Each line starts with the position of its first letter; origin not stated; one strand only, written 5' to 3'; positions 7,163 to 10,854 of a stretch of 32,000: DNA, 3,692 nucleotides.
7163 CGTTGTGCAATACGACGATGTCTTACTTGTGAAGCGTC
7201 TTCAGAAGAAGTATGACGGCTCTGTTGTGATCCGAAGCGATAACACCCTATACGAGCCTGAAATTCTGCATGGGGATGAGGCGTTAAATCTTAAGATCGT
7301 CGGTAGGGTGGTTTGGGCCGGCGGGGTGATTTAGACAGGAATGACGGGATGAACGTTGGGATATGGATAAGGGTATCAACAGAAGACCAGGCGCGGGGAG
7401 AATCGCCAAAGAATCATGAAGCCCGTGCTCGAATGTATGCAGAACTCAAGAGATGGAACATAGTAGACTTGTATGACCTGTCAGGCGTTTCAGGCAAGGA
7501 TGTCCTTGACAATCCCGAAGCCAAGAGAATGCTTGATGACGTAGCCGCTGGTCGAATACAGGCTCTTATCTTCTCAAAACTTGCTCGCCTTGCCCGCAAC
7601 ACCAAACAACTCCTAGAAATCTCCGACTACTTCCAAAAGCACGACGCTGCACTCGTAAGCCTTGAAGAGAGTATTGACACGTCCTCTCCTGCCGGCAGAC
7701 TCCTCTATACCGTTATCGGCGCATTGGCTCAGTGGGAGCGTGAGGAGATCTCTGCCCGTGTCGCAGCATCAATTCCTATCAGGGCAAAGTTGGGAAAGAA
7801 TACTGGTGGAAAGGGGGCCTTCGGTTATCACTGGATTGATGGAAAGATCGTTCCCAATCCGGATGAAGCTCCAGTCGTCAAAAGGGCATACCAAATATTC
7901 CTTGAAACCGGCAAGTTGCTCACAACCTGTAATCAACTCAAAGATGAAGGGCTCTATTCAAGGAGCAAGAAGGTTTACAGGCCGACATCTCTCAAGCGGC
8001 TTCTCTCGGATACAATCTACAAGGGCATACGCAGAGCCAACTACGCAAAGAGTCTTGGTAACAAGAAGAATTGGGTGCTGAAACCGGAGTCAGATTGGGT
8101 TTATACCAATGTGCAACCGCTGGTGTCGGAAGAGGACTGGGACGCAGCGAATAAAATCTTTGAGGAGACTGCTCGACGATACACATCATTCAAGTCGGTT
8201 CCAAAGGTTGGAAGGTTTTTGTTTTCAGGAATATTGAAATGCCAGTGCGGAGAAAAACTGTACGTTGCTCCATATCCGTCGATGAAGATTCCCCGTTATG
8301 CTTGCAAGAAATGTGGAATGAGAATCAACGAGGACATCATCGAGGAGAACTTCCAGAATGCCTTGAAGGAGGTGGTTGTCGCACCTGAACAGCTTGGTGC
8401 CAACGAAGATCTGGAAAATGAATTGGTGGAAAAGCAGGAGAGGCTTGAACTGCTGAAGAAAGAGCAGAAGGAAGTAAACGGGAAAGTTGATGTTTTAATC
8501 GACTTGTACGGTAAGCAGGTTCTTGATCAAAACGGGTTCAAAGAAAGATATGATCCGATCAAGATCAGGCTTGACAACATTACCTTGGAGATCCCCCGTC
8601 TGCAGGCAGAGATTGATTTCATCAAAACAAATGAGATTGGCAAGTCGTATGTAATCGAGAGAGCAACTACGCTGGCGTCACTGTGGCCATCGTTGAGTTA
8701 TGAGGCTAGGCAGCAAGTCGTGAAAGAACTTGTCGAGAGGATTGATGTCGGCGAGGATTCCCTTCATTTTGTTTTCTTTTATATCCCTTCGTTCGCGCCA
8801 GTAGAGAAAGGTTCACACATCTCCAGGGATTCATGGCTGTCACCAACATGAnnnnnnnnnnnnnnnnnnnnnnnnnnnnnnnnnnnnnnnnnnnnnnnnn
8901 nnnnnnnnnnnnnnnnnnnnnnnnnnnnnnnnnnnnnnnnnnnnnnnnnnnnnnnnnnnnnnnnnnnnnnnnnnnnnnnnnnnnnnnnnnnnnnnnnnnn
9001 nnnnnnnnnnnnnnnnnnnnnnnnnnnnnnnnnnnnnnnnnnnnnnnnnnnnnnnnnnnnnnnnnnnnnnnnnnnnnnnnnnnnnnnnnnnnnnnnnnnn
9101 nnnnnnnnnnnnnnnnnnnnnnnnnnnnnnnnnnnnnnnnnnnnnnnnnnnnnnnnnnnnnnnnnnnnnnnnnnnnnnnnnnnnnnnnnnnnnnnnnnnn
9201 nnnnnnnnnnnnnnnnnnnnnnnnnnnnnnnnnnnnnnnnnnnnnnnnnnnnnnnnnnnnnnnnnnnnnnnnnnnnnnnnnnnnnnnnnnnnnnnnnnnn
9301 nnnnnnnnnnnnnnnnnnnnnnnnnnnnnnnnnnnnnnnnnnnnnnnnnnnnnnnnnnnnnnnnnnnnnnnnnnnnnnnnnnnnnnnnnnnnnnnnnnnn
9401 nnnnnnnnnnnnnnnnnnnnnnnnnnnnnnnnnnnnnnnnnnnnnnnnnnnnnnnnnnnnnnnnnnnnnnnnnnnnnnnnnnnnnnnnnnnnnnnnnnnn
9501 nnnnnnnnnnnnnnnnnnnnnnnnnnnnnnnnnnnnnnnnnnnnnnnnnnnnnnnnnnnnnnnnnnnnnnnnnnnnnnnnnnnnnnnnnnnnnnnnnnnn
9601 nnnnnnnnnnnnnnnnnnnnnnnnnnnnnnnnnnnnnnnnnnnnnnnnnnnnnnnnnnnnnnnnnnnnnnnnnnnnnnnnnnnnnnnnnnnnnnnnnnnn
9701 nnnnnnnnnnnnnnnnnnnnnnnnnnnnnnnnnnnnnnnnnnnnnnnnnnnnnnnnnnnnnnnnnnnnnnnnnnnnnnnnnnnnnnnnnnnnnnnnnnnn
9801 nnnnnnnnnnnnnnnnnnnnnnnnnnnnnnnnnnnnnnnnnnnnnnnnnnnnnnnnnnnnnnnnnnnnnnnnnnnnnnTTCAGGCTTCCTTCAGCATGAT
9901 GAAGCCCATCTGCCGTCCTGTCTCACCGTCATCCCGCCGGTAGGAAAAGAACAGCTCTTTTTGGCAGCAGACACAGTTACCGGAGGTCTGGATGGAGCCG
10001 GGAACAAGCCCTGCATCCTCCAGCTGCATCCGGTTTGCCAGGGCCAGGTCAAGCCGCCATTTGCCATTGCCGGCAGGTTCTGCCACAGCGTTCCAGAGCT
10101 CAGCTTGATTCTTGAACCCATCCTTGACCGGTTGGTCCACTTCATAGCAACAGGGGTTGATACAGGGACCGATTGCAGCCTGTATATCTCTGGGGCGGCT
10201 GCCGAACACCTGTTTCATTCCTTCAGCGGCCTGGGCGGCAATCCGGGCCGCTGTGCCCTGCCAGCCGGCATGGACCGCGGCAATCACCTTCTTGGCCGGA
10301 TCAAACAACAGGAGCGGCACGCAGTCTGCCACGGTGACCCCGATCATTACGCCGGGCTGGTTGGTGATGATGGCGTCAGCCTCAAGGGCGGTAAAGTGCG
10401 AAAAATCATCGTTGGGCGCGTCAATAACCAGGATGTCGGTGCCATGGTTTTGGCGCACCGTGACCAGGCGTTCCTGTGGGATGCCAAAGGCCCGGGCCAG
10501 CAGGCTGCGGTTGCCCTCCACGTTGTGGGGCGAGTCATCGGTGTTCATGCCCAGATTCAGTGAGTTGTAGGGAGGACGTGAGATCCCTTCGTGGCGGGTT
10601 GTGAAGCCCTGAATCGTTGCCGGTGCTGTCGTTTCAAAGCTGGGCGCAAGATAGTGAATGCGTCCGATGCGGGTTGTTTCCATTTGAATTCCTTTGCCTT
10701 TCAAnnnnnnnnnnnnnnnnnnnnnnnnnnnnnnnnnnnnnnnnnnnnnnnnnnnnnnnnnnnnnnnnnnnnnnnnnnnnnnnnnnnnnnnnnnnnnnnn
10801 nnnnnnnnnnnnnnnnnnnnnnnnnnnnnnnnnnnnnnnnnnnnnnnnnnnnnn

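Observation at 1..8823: Integrated element combining a complete plasmid replicon with a serine integrase and a CI/Cro switch, inserted in comM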

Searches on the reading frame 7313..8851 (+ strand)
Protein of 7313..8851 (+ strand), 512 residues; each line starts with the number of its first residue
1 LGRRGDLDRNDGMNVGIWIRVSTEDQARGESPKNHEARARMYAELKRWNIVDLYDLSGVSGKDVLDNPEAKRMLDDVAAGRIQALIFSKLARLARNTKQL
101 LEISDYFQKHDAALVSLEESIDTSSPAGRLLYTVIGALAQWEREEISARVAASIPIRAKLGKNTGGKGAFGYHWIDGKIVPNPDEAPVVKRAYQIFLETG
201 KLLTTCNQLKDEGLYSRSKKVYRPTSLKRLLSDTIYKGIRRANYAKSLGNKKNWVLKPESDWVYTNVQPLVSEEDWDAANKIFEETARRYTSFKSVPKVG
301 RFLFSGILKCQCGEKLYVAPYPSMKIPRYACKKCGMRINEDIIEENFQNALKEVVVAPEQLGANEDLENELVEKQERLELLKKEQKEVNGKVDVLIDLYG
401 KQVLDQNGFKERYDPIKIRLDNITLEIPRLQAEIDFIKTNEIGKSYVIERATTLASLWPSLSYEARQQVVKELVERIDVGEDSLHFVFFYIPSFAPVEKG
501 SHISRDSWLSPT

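Call 4: search_protein_families(library=pfam, proteins=[window:7313-8851:+], max_evalue=0.01)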
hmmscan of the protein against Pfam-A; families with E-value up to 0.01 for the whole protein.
window:7313-8851:+ (512 aa): 3 families
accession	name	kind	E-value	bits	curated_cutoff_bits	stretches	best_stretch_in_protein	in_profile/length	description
PF00239.26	Resolvase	-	2.8e-30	105.8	23.3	1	17-162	3-144/145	Resolvase, N terminal domain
PF07508.19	Recombinase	-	1.1e-18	67.8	21.1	1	183-285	1-101/102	Recombinase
PF13408.12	Zn_ribbon_recom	-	0.0016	19.2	25.3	1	303-351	1-57/58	Recombinase zinc beta ribbon domain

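Call 32: search_dna_similar(query=window:7313-8851:+, collection=plasmids, mode=protein, max_rows=15)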
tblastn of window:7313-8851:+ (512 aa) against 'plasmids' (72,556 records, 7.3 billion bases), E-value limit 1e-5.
The search stops at 5000 records and this limit was reached: more records match than are counted here, and every count below describes the 5000 best-scoring records only.
Records with a match: at least 5000; places in all: 5862; records where one place covers at least 80% of the query: 32.
Best place of each record, by identity: <60% 5000.
By first word of the organism name: Klebsiella 1392; Escherichia 660; Enterobacter 497; Enterococcus 261; Citrobacter 199; Pseudomonas 159; Agrobacterium 134; Xanthomonas 116; Rhizobium 85; Bacillus 81; and 280 more.
By predicted mobility (MOB-suite, as given by PLSDB): conjugative 2559; non-mobilizable 1649; mobilizable 792.
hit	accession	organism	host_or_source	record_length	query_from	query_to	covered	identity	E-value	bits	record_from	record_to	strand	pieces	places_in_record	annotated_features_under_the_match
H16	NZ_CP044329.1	Methylocystis rosea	-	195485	5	512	99%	24.9%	4e-14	83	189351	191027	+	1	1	none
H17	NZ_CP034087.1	Methylocystis rosea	cell culture,groundwater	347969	5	512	99%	24.2%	2e-14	84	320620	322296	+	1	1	none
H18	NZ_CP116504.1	Vagococcus lutrae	Bos taurus,whole organism,fecal sample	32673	11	484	93%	25.8%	2e-25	118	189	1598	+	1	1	recombinase family protein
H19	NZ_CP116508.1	Vagococcus lutrae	Bos taurus,whole organism,fecal sample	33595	11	484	93%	25.8%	4e-25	117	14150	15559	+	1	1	recombinase family protein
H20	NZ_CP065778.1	Enterococcus faecium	Homo sapiens,Rectal swab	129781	13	488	93%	25.0%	1e-20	103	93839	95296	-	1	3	recombinase family protein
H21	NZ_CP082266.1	Enterococcus lactis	mixed culture,swine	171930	13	488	93%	25.0%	1e-20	103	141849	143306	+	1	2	recombinase family protein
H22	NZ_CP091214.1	Enterococcus faecium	Homo sapiens,whole organism,fecal sample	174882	13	488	93%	25.0%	1e-20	103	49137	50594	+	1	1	recombinase family protein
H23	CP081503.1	Enterococcus faecium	mixed culture,swine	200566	13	488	93%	25.0%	1e-20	103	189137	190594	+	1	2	recombinase family protein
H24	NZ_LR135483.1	Enterococcus faecium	-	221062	13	488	93%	25.0%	1e-20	103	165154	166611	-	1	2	recombinase family protein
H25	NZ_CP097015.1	Enterococcus faecium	whole organism,pet food (BARF)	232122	13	488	93%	25.0%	1e-20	103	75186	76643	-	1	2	recombinase family protein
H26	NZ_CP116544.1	Enterococcus faecium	Bos taurus,whole organism,fecal sample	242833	13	488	93%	25.0%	1e-20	103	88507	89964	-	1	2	recombinase family protein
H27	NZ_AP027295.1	Enterococcus faecium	Bacteria,excrement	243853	13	488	93%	25.0%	1e-20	103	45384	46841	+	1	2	recombinase family protein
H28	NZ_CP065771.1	Enterococcus faecium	Homo sapiens,Digestive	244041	13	488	93%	25.0%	1e-20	103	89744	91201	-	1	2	recombinase family protein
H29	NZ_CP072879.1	Enterococcus faecium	stream/river surface water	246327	13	488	93%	25.0%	1e-20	103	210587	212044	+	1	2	recombinase family protein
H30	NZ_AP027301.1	Enterococcus hirae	Bacteria,excrement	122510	13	488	93%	25.0%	2e-20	103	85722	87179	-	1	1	none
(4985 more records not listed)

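Call 58: search_protein_families(library=ncbifam, proteins=[window:7349-8851:+], max_evalue=0.01)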
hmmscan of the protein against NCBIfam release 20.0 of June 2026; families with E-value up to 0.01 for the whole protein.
window:7349-8851:+ (500 aa): 6 families
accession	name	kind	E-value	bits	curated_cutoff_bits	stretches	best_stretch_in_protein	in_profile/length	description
NF041201.1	recomb_XisF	equivalog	2.2e-31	109.3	375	1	57-468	48-463/465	fdxN element excision recombinase XisF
NF047343.1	SCCmet_CcrB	equivalog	6.7e-31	107.5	900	1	2-303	8-308/542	cassette chromosome recombinase CcrB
NF047347.1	SCCmet_CcrC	equivalog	1.4e-30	106.3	900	1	3-304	5-313/558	cassette chromosome recombinase CcrC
NF047344.1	SCCmet_CcrA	equivalog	8.3e-15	54.8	700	1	7-411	8-387/442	cassette chromosome recombinase CcrA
NF009949.0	PRK13413.1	equivalog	9.4e-05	22.2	272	1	6-149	5-142/203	master DNA invertase Mpi family serine-type recombinase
NF049883.1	resolv_YneB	equivalog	0.0035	16.8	175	1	5-110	4-106/211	YneB family resolvase-like protein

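Call 59: search_protein_families(library=phrogs, proteins=[window:7349-8851:+], max_evalue=0.001)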
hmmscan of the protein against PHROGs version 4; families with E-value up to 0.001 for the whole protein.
window:7349-8851:+ (500 aa): 2 families
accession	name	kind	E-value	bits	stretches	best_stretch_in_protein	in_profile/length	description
phrog_95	-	integration and excision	3.6e-103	347.3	1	1-470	88-558/651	integrase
phrog_125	-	DNA, RNA and nucleotide metabolism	5.5e-30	105.7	1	5-272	24-249/254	DNA invertase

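Call 65: search_solved_structures(query=window:7349-8851:+, max_evalue=0.00001)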
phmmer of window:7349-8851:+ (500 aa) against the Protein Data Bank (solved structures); distinct sequences matched with E-value up to 0.00001: 7.
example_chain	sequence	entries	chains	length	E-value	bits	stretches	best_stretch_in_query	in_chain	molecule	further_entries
3guv_A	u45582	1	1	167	6.7e-18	67.7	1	3-158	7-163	Site-specific recombinase, resolvase family protein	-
3bvp_A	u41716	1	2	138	3.6e-17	65.3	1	3-132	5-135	TP901-1 Integrase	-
3g13_A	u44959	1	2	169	1.3e-14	56.9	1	3-159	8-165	Putative conjugative transposon recombinase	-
3uj3_X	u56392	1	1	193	4.4e-10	41.9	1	53-150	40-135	DNA-invertase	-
4m6f_A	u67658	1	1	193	4.8e-10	41.8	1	53-150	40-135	DNA-invertase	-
9iu2_A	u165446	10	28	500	1.7e-09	40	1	7-324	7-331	Integrase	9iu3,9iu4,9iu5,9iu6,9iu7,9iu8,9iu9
2gm4_A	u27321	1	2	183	4.1e-07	32.2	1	72-138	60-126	Transposon gamma-delta resolvase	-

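Call 73: search_protein_representatives(protein=window:7349-8851:+)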
Query: 500 residues. Proteins with E-value up to 0.001 (for the whole library): 44334; up to 1e-10: 12792; up to 1e-30: 310. The best 150 are listed.
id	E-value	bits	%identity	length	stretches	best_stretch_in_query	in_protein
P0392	7.0e-143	493.1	46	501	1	3-500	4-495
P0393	6.6e-139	480.0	47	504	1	3-496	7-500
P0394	6.9e-135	466.8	47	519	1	1-482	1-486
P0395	1.3e-130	452.6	47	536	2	2-180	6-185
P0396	7.2e-127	440.3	45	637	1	2-486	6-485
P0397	4.7e-124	431.0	46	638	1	2-480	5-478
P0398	7.8e-123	427.0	46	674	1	3-485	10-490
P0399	8.6e-121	420.3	45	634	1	2-483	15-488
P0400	3.2e-119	415.1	43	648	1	2-482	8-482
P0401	4.4e-118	411.3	45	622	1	3-493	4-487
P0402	6.4e-116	404.2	44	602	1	2-484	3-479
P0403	9.7e-116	403.6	42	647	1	2-497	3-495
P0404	1.4e-115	403.1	43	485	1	3-485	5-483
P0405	3.3e-115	401.9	45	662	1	2-484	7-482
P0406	1.3e-114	399.9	43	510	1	3-496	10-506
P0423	1.6e-96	340.2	39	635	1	2-476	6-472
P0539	7.6e-39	150.0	33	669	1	6-307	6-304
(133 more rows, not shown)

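Call 75: find_encoding_contigs(protein=P0397, flank=10000, max_places=4)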
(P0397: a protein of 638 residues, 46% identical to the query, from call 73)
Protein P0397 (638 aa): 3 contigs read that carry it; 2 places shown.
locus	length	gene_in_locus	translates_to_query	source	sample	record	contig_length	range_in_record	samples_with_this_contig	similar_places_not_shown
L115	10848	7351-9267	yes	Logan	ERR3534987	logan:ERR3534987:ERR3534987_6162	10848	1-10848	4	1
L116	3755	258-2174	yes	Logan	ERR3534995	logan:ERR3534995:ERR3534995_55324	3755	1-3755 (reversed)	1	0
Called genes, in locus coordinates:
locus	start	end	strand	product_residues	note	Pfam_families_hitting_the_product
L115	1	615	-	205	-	?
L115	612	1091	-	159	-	-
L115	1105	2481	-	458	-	PF02534:T4SS-DNA_transf, PF10412:TrwB_AAD_bind, PF12696:TraG-D_C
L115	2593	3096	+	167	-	-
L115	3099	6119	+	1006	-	PF01935:DUF87, PF10412:TrwB_AAD_bind, PF13401:AAA_22 (faint), PF12696:TraG-D_C (weak)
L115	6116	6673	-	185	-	-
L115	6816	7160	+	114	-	-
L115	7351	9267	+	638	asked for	PF00239:Resolvase, PF07508:Recombinase, PF01381:HTH_3 (faint), PF13413:HTH_25 (faint), PF13560:HTH_31 (faint)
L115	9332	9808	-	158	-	-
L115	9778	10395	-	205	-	PF00881:Nitroreductase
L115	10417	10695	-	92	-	-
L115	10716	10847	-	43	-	?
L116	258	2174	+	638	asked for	PF00239:Resolvase, PF07508:Recombinase, PF01381:HTH_3 (faint), PF13413:HTH_25 (faint), PF13560:HTH_31 (faint)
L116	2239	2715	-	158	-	-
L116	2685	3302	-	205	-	PF00881:Nitroreductase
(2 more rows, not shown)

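Call 82: find_encoding_contigs(protein=P0398, flank=10000, max_places=3)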
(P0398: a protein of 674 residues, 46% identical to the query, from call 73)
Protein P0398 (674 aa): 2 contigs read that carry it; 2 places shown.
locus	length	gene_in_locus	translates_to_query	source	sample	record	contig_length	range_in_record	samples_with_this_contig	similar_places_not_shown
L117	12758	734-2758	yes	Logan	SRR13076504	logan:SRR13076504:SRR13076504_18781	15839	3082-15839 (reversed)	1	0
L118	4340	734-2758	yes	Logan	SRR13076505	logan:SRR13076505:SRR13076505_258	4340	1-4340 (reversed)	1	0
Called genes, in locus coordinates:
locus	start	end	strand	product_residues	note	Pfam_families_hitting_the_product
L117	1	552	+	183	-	?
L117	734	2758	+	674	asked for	PF00239:Resolvase, PF13560:HTH_31 (faint), PF07508:Recombinase, PF01381:HTH_3 (faint)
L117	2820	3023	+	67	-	-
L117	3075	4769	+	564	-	PF02543:Carbam_trans_N, PF16861:Carbam_trans_C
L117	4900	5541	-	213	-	PF13576:Pentapeptide_3 (faint), PF23894:LD_SV2 (weak), PF13599:Pentapeptide_4, PF23894:LD_SV2 (weak), PF13599:Pentapeptide_4, PF00805:Pentapeptide (weak)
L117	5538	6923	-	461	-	PF04055:Radical_SAM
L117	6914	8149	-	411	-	PF04055:Radical_SAM, PF13186:SPASM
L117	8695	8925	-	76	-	-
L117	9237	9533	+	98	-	-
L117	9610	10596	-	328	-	PF06067:DUF932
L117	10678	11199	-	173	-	-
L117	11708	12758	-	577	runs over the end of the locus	-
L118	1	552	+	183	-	?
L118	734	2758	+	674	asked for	PF00239:Resolvase, PF13560:HTH_31 (faint), PF07508:Recombinase, PF01381:HTH_3 (faint)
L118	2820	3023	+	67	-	-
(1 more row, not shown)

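Call 83: find_encoding_contigs(protein=P0396, flank=10000, max_places=3)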
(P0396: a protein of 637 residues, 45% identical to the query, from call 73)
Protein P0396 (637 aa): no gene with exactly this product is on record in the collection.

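Call 92: list_cluster_members(proteins=[P0392, P0393, P0394, P0396, P0398, P0400, P0403, P0405, P0423, P0539])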
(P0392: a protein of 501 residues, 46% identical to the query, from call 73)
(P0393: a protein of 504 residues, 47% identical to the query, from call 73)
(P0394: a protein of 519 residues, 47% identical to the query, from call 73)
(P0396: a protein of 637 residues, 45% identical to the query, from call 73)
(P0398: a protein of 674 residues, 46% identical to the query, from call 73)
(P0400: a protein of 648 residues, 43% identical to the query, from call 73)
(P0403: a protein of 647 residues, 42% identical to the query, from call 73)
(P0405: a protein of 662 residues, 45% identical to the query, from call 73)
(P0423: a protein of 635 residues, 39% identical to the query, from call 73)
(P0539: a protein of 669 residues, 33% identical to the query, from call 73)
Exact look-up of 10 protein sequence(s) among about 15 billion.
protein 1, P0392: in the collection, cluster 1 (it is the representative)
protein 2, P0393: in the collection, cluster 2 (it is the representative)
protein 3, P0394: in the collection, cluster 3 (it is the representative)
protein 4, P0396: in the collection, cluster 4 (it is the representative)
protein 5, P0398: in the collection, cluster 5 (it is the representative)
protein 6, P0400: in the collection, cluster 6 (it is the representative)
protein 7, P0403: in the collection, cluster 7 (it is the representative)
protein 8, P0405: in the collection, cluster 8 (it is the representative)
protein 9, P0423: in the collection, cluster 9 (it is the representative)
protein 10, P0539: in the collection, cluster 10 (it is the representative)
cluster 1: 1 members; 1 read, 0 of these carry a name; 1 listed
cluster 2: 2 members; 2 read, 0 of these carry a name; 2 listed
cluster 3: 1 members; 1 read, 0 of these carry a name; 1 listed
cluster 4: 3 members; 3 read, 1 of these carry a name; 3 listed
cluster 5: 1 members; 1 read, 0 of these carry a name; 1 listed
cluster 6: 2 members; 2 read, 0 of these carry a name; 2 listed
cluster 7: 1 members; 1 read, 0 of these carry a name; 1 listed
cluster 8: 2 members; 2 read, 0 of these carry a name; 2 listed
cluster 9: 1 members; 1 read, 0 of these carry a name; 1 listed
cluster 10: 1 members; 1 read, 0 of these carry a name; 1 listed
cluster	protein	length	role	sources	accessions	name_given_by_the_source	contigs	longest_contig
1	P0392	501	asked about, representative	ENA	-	-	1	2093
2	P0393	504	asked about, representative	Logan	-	-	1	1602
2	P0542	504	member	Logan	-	-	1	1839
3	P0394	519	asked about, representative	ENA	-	-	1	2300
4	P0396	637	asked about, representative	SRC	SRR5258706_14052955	-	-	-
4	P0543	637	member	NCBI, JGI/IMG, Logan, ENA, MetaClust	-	\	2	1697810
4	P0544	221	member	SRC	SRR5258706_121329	-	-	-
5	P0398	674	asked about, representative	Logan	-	-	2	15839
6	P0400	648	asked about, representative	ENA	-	-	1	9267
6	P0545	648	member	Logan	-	-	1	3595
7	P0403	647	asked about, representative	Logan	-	-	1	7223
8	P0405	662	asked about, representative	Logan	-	-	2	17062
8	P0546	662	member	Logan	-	-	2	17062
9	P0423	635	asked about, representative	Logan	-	-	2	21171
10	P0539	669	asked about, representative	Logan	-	-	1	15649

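Call 94: list_cluster_members(proteins=[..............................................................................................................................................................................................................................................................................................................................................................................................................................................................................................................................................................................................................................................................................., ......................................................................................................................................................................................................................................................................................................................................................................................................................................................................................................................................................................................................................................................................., P0543])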
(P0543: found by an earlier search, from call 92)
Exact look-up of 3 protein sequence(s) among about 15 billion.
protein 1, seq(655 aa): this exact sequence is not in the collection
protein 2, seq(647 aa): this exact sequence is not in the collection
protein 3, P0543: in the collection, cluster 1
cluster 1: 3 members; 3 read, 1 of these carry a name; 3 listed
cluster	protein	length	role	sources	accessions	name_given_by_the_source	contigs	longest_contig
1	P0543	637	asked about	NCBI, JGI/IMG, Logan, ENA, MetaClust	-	\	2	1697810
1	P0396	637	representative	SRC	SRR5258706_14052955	-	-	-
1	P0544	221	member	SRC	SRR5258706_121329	-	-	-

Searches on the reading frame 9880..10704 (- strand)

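Call 4: search_protein_families(library=pfam, proteins=[window:9880-10704:-], max_evalue=0.01)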
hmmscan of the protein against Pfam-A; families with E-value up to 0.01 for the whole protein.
window:9880-10704:- (274 aa): 1 family
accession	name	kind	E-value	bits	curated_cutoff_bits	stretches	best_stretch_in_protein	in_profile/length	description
PF02578.20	Cu-oxidase_4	-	2.6e-84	282.8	22.9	1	35-270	1-238/238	Multi-copper polyphenol oxidoreductase laccase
